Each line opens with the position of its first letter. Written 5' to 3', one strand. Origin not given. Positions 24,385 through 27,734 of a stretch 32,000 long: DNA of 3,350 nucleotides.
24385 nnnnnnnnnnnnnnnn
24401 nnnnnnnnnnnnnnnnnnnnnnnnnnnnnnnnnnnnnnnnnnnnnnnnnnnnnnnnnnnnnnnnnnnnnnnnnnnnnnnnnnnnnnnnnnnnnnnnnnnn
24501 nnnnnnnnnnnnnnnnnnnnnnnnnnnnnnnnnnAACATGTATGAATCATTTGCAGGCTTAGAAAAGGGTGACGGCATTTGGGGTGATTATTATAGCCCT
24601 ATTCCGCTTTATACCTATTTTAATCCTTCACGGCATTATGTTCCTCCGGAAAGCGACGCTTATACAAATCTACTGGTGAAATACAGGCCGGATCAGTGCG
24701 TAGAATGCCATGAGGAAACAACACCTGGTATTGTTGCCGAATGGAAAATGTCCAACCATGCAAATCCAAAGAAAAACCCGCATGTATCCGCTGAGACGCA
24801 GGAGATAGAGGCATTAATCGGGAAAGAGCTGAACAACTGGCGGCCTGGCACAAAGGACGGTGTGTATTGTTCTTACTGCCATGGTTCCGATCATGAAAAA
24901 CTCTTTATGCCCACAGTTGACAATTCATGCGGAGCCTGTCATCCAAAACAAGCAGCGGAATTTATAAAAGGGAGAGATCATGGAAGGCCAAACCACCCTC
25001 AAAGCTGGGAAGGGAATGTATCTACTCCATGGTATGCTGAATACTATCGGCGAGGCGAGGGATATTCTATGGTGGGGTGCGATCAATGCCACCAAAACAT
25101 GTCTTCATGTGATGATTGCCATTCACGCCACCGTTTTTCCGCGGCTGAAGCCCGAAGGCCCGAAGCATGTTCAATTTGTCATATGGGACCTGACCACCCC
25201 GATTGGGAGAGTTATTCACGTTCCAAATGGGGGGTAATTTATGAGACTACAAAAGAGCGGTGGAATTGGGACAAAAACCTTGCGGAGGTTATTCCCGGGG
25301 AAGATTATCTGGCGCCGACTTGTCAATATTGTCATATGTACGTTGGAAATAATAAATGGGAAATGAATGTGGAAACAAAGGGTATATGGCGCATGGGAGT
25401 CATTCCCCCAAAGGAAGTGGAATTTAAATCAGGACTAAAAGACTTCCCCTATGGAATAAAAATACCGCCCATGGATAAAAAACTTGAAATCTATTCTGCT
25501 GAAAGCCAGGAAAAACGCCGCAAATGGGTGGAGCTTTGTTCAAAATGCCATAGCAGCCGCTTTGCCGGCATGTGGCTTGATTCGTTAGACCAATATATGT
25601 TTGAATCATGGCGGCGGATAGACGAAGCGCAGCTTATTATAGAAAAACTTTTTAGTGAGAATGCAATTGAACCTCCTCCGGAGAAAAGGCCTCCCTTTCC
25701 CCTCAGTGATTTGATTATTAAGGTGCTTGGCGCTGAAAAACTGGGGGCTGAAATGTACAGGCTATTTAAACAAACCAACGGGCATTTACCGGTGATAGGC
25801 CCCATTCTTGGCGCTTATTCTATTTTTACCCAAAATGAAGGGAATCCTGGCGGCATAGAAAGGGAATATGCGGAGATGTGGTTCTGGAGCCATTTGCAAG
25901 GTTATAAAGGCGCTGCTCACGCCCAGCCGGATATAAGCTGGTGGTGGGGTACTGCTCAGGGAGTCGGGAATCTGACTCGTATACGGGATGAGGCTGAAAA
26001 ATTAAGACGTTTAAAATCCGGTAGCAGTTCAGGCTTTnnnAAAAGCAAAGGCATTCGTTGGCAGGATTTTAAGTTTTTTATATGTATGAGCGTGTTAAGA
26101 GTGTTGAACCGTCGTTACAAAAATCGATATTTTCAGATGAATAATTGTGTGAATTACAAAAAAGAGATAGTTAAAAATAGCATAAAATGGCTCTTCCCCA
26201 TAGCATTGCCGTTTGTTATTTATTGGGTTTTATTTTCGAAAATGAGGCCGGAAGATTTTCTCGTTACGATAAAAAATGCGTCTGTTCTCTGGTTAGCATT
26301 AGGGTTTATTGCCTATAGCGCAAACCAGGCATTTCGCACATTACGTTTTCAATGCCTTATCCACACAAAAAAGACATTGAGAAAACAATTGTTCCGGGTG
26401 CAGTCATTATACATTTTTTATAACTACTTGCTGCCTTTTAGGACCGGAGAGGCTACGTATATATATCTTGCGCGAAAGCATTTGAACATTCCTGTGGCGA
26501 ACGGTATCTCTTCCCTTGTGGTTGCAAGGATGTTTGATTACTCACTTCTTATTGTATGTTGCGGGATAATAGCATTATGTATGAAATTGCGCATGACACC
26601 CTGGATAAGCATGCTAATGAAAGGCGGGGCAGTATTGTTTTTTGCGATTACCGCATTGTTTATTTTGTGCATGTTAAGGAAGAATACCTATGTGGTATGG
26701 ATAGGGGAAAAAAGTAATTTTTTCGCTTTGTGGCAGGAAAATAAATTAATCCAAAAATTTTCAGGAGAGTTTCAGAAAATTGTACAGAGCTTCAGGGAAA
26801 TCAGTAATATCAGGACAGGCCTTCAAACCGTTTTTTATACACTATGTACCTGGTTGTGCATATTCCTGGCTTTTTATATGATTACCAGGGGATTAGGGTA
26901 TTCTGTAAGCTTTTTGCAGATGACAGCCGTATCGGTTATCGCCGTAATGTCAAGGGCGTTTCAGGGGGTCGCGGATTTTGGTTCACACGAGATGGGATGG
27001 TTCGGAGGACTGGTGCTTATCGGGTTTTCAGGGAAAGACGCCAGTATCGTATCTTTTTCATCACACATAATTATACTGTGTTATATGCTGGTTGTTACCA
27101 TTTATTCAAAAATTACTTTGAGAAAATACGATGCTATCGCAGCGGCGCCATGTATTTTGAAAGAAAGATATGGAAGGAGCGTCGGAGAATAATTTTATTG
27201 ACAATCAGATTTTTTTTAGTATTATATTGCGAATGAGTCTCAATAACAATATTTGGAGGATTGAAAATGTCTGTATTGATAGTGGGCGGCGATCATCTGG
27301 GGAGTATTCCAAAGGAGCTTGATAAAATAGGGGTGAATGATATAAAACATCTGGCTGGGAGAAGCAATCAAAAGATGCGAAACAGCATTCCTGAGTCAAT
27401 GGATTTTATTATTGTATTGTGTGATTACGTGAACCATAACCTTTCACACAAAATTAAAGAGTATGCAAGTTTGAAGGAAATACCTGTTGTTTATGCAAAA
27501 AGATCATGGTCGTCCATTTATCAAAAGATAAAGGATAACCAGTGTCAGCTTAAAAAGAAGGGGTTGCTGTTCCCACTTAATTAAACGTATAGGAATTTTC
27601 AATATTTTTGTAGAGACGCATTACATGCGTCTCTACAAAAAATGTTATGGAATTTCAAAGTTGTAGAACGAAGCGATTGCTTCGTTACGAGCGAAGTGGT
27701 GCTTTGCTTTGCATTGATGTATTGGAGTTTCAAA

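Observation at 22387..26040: Cytochrome-fused encapsulin tightly coupled to a copper-oxidase/octahaem-HAO fusion: a predicted redox nanocompartment for N-oxide chemistry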

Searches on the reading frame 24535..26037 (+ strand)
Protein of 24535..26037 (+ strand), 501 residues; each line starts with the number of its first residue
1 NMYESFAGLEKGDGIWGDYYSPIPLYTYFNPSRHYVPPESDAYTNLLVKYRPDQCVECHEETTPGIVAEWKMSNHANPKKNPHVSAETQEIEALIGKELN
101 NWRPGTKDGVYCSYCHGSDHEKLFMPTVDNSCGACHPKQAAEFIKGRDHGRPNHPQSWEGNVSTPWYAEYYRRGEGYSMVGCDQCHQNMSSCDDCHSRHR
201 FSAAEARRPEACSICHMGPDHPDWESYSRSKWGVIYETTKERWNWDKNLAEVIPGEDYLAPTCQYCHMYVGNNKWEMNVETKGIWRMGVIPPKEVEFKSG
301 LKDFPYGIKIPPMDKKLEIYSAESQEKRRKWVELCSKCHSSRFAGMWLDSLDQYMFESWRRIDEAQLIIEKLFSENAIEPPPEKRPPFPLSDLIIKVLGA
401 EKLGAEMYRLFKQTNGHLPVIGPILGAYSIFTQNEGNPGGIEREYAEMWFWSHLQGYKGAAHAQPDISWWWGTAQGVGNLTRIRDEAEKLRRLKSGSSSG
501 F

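Call 40: search_solved_structures(query=window:24535-26037:+, max_evalue=1e-100, show_alignments=1)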
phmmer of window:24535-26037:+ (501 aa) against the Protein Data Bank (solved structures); distinct sequences matched with E-value up to 1e-100: 1.
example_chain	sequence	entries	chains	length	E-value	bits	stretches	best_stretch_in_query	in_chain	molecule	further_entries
6h5l_A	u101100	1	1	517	3.9e-164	550.9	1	2-494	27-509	Similar to hydroxylamine oxidoreductase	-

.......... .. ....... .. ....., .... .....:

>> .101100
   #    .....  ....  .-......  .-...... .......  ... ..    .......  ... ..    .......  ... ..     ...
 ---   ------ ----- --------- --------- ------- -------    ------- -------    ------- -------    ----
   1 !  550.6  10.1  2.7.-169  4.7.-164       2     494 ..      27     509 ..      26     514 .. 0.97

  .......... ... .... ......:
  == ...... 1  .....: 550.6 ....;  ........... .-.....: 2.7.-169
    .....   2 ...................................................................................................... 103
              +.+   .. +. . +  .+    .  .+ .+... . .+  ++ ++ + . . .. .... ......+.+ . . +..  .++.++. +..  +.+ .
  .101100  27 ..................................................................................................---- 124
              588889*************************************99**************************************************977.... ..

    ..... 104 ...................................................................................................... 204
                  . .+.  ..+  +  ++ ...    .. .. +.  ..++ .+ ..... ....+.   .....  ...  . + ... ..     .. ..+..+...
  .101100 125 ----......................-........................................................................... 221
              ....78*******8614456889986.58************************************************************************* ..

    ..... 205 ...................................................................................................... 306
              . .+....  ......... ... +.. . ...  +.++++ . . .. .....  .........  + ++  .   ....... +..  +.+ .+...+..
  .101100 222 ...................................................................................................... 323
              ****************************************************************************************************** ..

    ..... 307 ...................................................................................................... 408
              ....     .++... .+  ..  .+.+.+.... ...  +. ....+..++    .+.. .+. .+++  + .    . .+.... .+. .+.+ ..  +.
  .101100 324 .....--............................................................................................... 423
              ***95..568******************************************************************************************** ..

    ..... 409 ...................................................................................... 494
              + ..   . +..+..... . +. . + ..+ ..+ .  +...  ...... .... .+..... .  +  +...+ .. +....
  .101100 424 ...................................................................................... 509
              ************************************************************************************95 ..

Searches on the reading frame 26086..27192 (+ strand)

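Call 3: search_protein_families(library=pfam, proteins=[window:26086-27192:+], max_evalue=0.01)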
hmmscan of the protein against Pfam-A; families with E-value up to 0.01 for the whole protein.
window:26086-27192:+ (368 aa): 1 family
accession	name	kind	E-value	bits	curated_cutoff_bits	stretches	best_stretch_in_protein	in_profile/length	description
PF03706.18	LPG_synthase_TM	-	8.3e-27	94.9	33.4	1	38-332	4-296/302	Lysylphosphatidylglycerol synthase TM region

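Call 50: search_protein_families(library=ncbifam, proteins=[window:26086-27192:+], max_evalue=0.001)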
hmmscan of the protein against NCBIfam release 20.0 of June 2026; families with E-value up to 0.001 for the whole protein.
window:26086-27192:+ (368 aa): 1 family
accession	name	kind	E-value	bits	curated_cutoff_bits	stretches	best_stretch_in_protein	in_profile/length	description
TIGR00374.1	TIGR00374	subfamily_domain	1.4e-13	50.9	43.2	1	40-289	2-256/323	flippase-like domain-containing protein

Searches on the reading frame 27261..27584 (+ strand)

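Call 29: search_protein_families(library=pfam, proteins=[window:27261-27584:+], max_evalue=0.01)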
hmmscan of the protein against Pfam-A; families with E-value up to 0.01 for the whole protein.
window:27261-27584:+ (107 aa): 1 family
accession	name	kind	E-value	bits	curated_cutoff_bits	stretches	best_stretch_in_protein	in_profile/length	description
PF10087.14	DUF2325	-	1.7e-16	60.6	33.6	1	4-91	1-92/94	Uncharacterized protein conserved in bacteria (DUF2325)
